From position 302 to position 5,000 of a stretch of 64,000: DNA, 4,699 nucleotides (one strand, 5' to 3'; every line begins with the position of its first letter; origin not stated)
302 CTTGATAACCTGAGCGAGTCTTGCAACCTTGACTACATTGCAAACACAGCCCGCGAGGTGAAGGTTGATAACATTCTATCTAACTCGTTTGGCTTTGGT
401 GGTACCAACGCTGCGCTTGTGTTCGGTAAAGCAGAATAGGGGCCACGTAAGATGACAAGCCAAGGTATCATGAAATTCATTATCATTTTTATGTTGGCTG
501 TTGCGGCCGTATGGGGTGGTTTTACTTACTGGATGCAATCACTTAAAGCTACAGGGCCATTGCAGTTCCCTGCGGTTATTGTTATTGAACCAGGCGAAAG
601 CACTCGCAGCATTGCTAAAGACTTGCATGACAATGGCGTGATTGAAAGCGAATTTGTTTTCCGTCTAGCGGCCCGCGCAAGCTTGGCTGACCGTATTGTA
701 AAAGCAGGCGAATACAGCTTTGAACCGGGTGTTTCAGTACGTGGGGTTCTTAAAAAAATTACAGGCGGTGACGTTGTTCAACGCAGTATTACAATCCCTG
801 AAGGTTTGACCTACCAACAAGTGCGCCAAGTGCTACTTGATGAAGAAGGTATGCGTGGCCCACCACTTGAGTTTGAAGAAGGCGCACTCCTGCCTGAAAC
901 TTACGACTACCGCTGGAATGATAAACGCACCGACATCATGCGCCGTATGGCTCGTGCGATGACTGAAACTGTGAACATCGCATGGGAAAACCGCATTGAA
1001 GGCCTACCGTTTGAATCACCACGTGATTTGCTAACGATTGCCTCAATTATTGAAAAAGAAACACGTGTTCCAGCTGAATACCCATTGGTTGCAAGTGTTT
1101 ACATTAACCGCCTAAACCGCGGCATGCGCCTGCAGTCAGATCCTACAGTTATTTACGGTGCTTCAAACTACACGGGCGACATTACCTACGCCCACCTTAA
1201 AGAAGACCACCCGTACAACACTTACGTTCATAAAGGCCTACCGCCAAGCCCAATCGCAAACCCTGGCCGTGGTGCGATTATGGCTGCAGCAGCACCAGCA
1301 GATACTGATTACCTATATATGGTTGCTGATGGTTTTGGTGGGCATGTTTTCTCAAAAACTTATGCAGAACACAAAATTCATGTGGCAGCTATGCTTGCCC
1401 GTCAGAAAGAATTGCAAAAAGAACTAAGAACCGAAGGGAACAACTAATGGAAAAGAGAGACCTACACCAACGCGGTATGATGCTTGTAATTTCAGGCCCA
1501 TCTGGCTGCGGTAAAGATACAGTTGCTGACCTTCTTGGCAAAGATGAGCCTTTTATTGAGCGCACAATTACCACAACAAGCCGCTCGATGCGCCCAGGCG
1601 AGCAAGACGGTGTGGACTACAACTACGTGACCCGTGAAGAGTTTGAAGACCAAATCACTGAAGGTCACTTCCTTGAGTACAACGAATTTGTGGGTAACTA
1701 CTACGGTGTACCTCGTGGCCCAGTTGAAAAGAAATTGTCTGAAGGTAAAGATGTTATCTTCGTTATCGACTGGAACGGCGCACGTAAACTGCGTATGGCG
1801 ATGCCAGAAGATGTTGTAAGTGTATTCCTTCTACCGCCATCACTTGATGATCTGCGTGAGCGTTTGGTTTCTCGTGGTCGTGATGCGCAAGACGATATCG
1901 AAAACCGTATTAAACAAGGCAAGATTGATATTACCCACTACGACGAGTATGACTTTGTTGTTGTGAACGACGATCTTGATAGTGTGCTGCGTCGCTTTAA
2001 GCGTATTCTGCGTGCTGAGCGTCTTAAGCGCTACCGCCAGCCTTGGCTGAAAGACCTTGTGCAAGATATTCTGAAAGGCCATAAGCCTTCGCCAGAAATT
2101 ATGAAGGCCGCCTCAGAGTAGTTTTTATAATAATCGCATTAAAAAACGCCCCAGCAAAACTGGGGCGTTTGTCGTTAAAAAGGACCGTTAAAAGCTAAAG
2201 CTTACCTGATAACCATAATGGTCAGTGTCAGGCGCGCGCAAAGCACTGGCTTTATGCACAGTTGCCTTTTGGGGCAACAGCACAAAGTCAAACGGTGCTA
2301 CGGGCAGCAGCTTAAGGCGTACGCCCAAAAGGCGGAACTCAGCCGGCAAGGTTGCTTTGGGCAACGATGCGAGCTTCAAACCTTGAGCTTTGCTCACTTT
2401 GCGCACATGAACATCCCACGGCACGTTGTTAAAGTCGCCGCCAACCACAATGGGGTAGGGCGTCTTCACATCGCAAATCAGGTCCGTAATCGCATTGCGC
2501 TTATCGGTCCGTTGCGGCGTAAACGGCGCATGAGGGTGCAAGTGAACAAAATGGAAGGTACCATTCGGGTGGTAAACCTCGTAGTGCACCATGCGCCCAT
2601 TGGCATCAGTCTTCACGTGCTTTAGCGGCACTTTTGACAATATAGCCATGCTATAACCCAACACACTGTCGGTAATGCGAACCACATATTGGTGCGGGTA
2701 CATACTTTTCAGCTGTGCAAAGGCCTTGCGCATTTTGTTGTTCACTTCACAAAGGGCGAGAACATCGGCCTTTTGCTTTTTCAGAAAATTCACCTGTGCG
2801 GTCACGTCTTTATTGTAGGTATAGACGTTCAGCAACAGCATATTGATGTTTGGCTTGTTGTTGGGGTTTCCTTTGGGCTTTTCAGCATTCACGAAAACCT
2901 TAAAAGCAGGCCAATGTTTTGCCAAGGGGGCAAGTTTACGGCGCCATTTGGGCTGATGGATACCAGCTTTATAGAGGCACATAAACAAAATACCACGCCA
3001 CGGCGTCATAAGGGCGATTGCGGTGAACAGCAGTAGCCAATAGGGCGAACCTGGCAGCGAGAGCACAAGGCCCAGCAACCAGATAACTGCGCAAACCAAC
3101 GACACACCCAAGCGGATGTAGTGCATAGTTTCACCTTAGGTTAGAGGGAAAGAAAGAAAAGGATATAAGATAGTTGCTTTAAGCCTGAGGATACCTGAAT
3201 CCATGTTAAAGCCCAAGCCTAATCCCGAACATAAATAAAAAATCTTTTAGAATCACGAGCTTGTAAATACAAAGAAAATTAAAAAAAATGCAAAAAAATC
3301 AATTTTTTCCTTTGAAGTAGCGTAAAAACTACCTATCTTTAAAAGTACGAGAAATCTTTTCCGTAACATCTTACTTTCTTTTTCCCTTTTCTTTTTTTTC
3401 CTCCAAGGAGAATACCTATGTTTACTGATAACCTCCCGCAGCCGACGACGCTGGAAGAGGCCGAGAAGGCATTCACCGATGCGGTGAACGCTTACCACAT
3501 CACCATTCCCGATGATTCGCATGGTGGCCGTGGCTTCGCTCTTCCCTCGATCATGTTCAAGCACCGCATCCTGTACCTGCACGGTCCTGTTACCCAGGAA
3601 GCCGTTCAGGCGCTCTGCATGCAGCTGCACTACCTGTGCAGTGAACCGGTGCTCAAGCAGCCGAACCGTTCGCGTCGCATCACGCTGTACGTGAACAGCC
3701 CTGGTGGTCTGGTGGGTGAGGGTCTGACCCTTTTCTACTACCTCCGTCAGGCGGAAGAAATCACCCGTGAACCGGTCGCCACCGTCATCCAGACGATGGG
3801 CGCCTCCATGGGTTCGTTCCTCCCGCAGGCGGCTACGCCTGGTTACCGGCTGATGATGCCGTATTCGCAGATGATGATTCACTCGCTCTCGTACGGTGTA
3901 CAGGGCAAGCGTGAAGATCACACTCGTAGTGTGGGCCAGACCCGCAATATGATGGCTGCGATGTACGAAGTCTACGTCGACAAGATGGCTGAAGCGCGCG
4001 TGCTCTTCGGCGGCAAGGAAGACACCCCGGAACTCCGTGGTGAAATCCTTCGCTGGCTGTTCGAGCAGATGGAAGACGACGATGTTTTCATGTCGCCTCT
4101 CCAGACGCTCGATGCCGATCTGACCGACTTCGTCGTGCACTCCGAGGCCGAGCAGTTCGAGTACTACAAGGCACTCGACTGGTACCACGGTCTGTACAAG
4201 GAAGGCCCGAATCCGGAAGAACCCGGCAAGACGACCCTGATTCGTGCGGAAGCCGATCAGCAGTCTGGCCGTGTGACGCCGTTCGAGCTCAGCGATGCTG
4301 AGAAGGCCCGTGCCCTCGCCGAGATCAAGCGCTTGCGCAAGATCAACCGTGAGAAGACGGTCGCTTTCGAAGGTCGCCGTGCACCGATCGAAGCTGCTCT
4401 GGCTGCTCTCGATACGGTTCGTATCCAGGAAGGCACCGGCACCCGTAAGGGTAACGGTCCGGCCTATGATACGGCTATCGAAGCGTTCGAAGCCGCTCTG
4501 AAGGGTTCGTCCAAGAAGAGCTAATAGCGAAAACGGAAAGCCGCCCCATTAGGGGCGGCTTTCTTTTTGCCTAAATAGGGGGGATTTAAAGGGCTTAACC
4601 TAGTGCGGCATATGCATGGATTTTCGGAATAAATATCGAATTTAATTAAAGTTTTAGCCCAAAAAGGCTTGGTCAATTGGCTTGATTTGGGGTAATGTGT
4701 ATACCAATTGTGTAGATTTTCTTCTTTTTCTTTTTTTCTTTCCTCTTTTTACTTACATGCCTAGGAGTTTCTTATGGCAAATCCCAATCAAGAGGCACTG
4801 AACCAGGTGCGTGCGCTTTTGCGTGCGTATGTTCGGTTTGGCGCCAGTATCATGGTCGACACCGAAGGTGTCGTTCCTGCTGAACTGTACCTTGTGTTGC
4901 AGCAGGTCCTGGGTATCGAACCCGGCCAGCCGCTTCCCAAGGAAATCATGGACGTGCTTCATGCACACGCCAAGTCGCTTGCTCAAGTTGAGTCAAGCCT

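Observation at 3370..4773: Paired polypyrimidine (CT-rich) leaders with homopolymeric T runs precede both island genes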

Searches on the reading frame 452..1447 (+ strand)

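Call 6: search_protein_families(library=pfam, proteins=[window:452-1447:+], max_evalue=0.01)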
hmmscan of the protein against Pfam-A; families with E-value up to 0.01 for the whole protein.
window:452-1447:+ (331 aa): 1 family
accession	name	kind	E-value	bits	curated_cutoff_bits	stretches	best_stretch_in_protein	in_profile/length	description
PF02618.21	YceG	-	3.6e-86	289.5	32.4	1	43-311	1-273/275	YceG-like family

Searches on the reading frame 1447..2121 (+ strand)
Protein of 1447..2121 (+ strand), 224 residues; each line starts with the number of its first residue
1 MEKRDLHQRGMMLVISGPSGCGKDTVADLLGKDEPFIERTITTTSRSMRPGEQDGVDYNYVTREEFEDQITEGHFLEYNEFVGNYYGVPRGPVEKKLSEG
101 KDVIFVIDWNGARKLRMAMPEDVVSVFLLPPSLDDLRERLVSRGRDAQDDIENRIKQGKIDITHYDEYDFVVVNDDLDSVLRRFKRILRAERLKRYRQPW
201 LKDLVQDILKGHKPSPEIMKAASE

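Call 6: search_protein_families(library=pfam, proteins=[window:1447-2121:+], max_evalue=0.01)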
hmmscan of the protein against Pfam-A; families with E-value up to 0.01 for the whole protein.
window:1447-2121:+ (224 aa): 5 families
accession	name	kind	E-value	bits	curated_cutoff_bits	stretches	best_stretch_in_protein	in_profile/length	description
PF00625.27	Guanylate_kin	-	2.3e-41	141.9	25.2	1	12-190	4-181/182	Guanylate kinase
PF13238.12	AAA_18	-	1.5e-05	25.9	29.4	1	14-153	2-121/128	AAA domain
PF03215.21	Rad17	-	0.00032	21.1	23.8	1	10-34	45-69/186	Rad17 P-loop domain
PF13671.12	AAA_33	-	0.0038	18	27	0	12-150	1-125/143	AAA domain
PF00005.33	ABC_tran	-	0.0053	17.8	25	1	8-52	9-55/137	ABC transporter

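Call 15: find_related_loci(query=window:1447-2121:+, collection=genome_contigs, flank=10000)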
Query window:1447-2121:+ (224 aa) in genome_contigs; peptide patterns used: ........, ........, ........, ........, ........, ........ (x = any residue, [..] = any of these).
53 stretches matched a pattern; 11 encode a relative of the query (tblastn E <= 1e-3); 11 distinct loci.
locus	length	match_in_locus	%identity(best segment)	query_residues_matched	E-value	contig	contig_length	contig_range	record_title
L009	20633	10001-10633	82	5-215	3e-119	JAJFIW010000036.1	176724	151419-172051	MAG: Alphaproteobacteria bacterium isolate OFTM141 OFTM141_35, whole genome shotgun sequence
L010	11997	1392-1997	47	3-205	1e-57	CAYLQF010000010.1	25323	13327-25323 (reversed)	MAG TPA_asm: uncultured Ruminococcus sp. isolate SRP225648_co1_163 genome assembly, contig: NODE_4322_length_25323_cov_7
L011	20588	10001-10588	47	9-205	1e-56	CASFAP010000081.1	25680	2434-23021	uncultured Eubacteriales bacterium isolate CO.O63.metabat-bins.202 genome assembly, contig: CO.O63.metabat-bins.202.fa_k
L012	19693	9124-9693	47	8-198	1e-55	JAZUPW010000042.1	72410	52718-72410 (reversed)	MAG: Acutalibacteraceae bacterium isolate T1900044863_TS20190329.MAGScoT_cleanbin_000003 SGB_3116_k141_615248, whole gen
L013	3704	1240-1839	45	1-201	6e-54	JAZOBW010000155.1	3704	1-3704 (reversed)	MAG: Acutalibacteraceae bacterium isolate T1900044757_TS20190223.MAGScoT_cleanbin_000062 SGB_2311_k141_2643339, whole ge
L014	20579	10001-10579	44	8-201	9e-53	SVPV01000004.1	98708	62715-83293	MAG: Oscillospiraceae bacterium isolate SIG600 NODE_5249_length_98708_cov_2.879520, whole genome shotgun sequence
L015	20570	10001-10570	41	8-198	1e-50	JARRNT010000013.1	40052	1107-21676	MAG: Gammaproteobacteria bacterium isolate Spart_131_MAG scaffold_244, whole genome shotgun sequence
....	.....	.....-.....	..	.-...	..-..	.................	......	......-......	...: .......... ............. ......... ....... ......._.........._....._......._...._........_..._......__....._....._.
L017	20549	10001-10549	42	6-188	1e-45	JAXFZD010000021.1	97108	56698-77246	MAG: Bacilli bacterium isolate C4 bin12 ctg000082905, whole genome shotgun sequence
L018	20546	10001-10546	40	6-188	9e-46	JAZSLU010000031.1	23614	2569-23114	MAG: Acutalibacteraceae bacterium isolate T1900044557_TS20190023.MAGScoT_cleanbin_000009 SGB_314_k141_460743, whole geno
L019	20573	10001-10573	36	6-194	2e-35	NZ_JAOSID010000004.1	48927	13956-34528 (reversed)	Candidatus Phytoplasma melaleucae isolate BAWM-155c contig_4, whole genome shotgun sequence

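Call 40: search_protein_families(library=pfam, proteins=[L009:16990-17544:-, L009:10643-11422:-, L009:17686-18930:+], max_evalue=0.01)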
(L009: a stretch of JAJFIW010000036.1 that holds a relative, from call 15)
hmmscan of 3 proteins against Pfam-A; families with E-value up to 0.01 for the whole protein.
L009:16990-17544:- (184 aa): 1 family
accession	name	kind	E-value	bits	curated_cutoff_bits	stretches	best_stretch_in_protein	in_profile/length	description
PF07790.16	Pilin_N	-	0.0099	17.2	25.2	0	21-78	4-59/78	Archaeal Type IV pilin, N-terminal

L009:10643-11422:- (259 aa): 3 families
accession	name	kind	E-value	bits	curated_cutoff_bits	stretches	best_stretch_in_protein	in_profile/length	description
PF00398.26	RrnaAD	-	1.9e-45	155.5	24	1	9-258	5-260/263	Ribosomal RNA adenine dimethylase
PF13649.12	Methyltransf_25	-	0.00063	20.8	27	1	38-95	1-60/97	Methyltransferase domain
PF08241.18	Methyltransf_11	-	0.0026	18.8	21.2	1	39-95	1-56/95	Methyltransferase domain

L009:17686-18930:+ (414 aa): 1 family
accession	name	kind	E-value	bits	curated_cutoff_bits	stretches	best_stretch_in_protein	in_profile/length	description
PF09839.14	DUF2066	-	2.1e-18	67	23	1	59-272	19-219/232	Uncharacterized protein conserved in bacteria (DUF2066)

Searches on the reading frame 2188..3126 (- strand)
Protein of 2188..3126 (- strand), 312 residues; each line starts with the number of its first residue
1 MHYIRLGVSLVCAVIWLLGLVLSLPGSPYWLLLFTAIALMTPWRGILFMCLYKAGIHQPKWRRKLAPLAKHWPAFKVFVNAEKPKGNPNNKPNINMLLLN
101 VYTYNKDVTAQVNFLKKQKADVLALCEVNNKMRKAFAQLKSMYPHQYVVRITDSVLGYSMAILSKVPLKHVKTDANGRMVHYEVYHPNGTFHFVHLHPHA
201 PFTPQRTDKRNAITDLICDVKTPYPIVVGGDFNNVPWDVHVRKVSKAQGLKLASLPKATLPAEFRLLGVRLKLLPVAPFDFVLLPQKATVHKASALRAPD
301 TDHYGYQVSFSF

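Call 6: search_protein_families(library=pfam, proteins=[window:2188-3126:-], max_evalue=0.01)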
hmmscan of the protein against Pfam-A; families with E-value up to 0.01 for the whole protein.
window:2188-3126:- (312 aa): 1 family
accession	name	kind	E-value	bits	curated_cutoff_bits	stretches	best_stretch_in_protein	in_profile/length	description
PF03372.29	Exo_endo_phos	-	1.2e-14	55.1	24.5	1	99-303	3-225/225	Endonuclease/Exonuclease/phosphatase family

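Call 59: search_protein_families(library=phrogs, proteins=[window:2188-3126:-], max_evalue=0.001)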
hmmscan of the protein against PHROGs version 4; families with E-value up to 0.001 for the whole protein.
window:2188-3126:- (312 aa): 0 families

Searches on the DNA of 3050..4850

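Call 43: search_rna_families(source=window, start=3050, end=4850, threshold=evalue, max_evalue=10)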
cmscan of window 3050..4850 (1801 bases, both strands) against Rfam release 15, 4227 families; matches with E-value up to 10: 8.
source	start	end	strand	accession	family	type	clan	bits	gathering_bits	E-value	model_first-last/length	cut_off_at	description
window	4470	4567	+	RF01859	Phe_leader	Cis-reg; leader;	-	22.4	55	0.78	1-125/125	no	Phenylalanine leader peptide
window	4532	4647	-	RF01859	Phe_leader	Cis-reg; leader;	-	21.9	55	1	1-125/125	no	Phenylalanine leader peptide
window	4494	4569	+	RF01772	rnk_pseudo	Cis-reg; leader;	-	21.2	55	1.1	1-108/108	no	Pseudomonas rnk leader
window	4531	4663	-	RF02356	BjrC1505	Gene; sRNA;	-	20.4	50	0.51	1-140/140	no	Alphaproteobacterial sRNA BjrC1505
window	4443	4568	+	RF02356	BjrC1505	Gene; sRNA;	-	19.6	50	0.75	1-140/140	no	Alphaproteobacterial sRNA BjrC1505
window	4529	4607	-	RF01772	rnk_pseudo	Cis-reg; leader;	-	18.4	55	4.5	1-108/108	no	Pseudomonas rnk leader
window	4511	4568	+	RF00506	Thr_leader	Cis-reg; leader;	-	17.5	55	3.4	1-118/118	no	Threonine operon leader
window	4531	4591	-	RF02763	IsrM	Gene; sRNA;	-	9.6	376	9.5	1-329/329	no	IsrM sRNA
